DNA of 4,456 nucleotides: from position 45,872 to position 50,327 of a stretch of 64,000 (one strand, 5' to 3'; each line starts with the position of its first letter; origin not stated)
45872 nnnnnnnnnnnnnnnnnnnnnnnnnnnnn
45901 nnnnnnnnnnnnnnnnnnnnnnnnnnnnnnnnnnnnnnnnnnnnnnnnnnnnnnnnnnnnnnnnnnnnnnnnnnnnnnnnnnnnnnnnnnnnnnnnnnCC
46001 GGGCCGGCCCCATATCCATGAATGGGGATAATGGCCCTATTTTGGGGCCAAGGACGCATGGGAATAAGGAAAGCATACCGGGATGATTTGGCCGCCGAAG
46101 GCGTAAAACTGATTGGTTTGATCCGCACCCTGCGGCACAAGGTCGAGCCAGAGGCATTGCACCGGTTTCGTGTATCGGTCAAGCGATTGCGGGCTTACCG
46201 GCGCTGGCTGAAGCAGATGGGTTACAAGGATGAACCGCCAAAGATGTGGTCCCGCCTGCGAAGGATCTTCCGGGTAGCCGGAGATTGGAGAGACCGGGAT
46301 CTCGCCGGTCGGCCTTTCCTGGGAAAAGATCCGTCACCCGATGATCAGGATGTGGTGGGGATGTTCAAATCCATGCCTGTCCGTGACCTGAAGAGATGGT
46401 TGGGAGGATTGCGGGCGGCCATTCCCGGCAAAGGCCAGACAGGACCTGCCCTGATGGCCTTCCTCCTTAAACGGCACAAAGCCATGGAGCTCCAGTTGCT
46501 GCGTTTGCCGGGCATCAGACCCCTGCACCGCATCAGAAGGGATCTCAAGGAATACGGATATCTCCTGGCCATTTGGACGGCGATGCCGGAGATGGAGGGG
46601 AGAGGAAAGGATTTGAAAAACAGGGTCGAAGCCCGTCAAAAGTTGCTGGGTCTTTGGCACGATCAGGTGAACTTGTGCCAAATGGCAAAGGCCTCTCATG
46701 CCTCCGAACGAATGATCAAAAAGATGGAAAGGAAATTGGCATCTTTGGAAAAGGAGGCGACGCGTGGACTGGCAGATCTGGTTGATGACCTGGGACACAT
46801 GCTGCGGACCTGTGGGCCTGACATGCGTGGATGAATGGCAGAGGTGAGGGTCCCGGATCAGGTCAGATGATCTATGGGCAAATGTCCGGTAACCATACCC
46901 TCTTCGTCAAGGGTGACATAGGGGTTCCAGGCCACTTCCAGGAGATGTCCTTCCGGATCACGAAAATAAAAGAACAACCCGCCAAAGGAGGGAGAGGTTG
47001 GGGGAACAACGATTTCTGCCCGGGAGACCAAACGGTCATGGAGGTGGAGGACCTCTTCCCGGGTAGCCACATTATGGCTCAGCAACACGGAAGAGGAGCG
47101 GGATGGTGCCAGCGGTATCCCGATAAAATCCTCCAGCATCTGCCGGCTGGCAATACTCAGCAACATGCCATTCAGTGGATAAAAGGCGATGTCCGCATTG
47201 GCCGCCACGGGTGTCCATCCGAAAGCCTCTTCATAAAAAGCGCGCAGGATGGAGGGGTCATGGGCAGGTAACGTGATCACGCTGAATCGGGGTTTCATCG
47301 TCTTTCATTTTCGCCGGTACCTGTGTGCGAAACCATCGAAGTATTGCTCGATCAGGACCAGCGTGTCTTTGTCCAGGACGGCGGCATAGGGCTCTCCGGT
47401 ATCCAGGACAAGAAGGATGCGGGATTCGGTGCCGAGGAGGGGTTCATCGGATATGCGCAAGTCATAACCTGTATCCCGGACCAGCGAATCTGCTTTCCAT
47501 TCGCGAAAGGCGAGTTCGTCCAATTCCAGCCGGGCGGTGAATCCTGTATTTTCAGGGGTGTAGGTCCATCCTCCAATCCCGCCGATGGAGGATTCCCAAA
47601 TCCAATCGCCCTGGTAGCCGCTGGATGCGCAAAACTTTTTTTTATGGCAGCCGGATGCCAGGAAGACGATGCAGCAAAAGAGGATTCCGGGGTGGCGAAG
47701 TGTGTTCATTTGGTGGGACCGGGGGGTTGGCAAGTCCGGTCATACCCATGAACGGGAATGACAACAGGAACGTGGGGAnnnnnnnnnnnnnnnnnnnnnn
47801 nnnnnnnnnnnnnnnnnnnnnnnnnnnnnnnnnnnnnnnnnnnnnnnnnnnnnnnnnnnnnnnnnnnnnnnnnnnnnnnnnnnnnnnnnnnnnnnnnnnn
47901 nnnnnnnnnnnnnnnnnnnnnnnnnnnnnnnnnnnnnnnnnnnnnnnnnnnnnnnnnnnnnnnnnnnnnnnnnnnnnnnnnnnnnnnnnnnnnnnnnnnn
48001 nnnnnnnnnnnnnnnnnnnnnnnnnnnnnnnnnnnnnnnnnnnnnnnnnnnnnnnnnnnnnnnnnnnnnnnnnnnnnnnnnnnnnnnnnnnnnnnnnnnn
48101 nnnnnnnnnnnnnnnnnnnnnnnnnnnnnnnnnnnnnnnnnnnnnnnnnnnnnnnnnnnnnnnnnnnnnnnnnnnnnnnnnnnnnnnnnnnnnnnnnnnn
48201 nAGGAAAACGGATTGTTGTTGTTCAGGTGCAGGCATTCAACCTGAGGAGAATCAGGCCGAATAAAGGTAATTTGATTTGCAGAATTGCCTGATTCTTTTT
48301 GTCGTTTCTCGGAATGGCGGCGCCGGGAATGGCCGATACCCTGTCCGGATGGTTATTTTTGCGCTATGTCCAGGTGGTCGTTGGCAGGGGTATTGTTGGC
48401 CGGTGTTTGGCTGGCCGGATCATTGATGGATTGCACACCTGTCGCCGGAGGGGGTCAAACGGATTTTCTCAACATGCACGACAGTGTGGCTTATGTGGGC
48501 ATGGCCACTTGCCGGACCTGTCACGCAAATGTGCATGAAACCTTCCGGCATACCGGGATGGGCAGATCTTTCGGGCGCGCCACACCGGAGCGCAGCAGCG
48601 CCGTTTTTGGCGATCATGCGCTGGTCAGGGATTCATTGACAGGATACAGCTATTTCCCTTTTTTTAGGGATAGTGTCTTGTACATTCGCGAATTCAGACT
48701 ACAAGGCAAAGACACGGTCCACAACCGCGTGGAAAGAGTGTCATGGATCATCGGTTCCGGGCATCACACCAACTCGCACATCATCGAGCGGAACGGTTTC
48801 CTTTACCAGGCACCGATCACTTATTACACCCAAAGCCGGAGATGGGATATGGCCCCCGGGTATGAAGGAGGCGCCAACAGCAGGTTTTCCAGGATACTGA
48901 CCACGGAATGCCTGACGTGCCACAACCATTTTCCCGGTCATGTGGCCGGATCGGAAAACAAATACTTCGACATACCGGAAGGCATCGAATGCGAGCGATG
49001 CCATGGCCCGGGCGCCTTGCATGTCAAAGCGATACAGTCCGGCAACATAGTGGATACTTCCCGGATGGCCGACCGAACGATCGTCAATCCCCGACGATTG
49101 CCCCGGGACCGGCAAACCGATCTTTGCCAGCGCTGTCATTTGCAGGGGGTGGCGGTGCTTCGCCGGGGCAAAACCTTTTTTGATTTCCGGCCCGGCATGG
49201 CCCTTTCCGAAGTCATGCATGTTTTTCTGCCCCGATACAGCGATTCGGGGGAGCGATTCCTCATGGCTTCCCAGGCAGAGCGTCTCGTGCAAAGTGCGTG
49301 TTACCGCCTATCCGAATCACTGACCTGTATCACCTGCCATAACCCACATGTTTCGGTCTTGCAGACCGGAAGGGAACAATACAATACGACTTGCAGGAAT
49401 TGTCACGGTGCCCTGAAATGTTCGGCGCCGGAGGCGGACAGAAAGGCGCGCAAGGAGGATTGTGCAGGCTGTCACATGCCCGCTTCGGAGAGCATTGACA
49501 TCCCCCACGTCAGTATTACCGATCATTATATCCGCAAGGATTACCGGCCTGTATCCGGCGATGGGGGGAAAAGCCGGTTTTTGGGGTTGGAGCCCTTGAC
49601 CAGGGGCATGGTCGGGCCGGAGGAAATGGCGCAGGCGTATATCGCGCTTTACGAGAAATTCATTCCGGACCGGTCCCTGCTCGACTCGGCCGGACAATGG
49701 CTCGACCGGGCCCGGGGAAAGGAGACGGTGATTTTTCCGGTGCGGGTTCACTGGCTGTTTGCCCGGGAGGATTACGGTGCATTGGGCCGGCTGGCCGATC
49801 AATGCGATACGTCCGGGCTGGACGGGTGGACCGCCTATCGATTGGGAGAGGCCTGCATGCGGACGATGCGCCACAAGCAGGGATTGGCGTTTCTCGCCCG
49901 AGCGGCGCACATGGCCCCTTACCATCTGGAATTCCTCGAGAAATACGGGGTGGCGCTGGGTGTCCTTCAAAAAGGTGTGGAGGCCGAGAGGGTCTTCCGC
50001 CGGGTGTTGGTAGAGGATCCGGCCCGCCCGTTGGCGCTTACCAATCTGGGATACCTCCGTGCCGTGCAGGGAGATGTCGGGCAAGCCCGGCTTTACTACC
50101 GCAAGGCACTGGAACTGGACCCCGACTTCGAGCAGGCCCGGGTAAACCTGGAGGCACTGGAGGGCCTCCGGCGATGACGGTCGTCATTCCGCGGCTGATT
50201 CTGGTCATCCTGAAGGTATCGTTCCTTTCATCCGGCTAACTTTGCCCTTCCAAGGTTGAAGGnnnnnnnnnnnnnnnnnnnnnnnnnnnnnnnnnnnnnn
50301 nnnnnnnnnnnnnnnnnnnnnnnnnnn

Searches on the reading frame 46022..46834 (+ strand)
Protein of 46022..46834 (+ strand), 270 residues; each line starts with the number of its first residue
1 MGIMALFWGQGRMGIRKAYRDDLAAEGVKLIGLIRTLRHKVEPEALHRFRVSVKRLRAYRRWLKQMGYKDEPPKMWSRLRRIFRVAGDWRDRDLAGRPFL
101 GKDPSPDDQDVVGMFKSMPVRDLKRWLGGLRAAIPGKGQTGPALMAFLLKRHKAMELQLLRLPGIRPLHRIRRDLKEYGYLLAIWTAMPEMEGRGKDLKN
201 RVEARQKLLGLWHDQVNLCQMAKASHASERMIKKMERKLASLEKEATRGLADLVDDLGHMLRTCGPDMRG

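Call 76: search_protein_families(library=pfam, proteins=[window:46022-46834:+], max_evalue=0.00001)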
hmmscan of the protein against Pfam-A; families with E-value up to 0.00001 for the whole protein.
window:46022-46834:+ (270 aa): 1 family
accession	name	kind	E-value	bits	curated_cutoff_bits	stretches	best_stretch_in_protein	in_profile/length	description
PF05235.19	CHAD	-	8.4e-10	39.4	25.6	1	37-217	17-222/228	CHAD domain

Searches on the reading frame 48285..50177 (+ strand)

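Call 5: search_protein_families(library=pfam, proteins=[window:48285-50177:+], max_evalue=0.01)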
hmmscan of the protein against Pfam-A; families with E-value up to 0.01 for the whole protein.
window:48285-50177:+ (630 aa): 14 families
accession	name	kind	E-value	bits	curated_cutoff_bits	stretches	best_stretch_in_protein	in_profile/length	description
PF07719.23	TPR_2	-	1.3e-07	31.7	27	1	583-614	2-33/34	Tetratricopeptide repeat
PF00515.34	TPR_1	-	2.6e-07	30.6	27.8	1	583-615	2-34/34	Tetratricopeptide repeat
PF09699.15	Paired_CXXCH_1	-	5.4e-07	29.6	20.6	0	347-376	8-38/41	Doubled CXXCH motif (Paired_CXXCH_1)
PF13428.12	TPR_14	-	2.5e-06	28.1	23.5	0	588-621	7-40/44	Tetratricopeptide repeat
PF14522.11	Cytochrome_C7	-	6.2e-06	26.4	24.8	0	206-285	13-66/67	Cytochrome c7 and related cytochrome c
PF13432.12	TPR_16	-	9.2e-06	26.4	32.7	1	566-614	15-63/65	Tetratricopeptide repeat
PF13435.11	Cytochrome_C554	-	9.8e-05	23.7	20.8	0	206-241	48-84/84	Cytochrome c554 and c-prime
PF22113.1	Mtrc-MtrF_II-IV_dom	-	0.00017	21.6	30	0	206-401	6-168/176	Outer membrane cytochrome MtrC/MtrF-like, domains II/IV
PF13431.12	TPR_17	-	0.00067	20.2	24.4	0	571-602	2-33/34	Tetratricopeptide repeat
PF13181.12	TPR_8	-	0.00074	19.9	25.7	1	584-614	3-33/34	Tetratricopeptide repeat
PF14559.12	TPR_19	-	0.0018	19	25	0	595-622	4-31/68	Tetratricopeptide repeat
PF13414.12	TPR_11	-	0.002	18.2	26.8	0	595-622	7-34/42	TPR repeat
PF14537.11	Cytochrom_c3_2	-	0.0023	18.8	25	0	366-402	5-38/79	Cytochrome c3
PF13424.12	TPR_12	-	0.0053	17.4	30.1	0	569-612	31-75/77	Tetratricopeptide repeat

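Call 6: search_protein_families(library=ncbifam, proteins=[window:48285-50177:+], max_evalue=0.01)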
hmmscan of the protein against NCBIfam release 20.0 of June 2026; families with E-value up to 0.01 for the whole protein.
window:48285-50177:+ (630 aa): 8 families
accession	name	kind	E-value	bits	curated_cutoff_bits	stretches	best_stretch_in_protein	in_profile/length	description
NF041028.1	decahem_GSU2203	exception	2.3e-11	43.5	325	1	207-399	37-231/317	GSU2203 family decaheme c-type cytochrome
TIGR03508.1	decahem_SO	subfamily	2.4e-10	40.3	192.2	2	207-287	3-79/258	DmsE family decaheme c-type cytochrome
TIGR02917.1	PEP_TPR_lipo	equivalog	1.4e-07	29.8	312.2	1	519-625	572-678/899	XrtA/PEP-CTERM system TPR-repeat protein PrsT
NF041198.1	UshA_like_PCGU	equivalog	1.4e-05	23.9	275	1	207-253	443-492/519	UshA-like (seleno)protein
NF040959.1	MamA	equivalog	3.8e-05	23.2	200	1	513-617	70-174/204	magnetosome protein MamA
TIGR02521.1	type_IV_pilW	equivalog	6e-05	22.7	154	1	520-626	71-179/234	type IV pilus biogenesis/stability protein PilW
TIGR03507.1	decahem_SO1788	subfamily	0.0021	16.6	209.3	0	274-402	177-307/672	OmcA/MtrC family decaheme c-type cytochrome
NF047507.1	TPR_BatC_Lepto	exception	0.003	17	175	1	585-626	99-140/214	TPR repeat-containing protein BatC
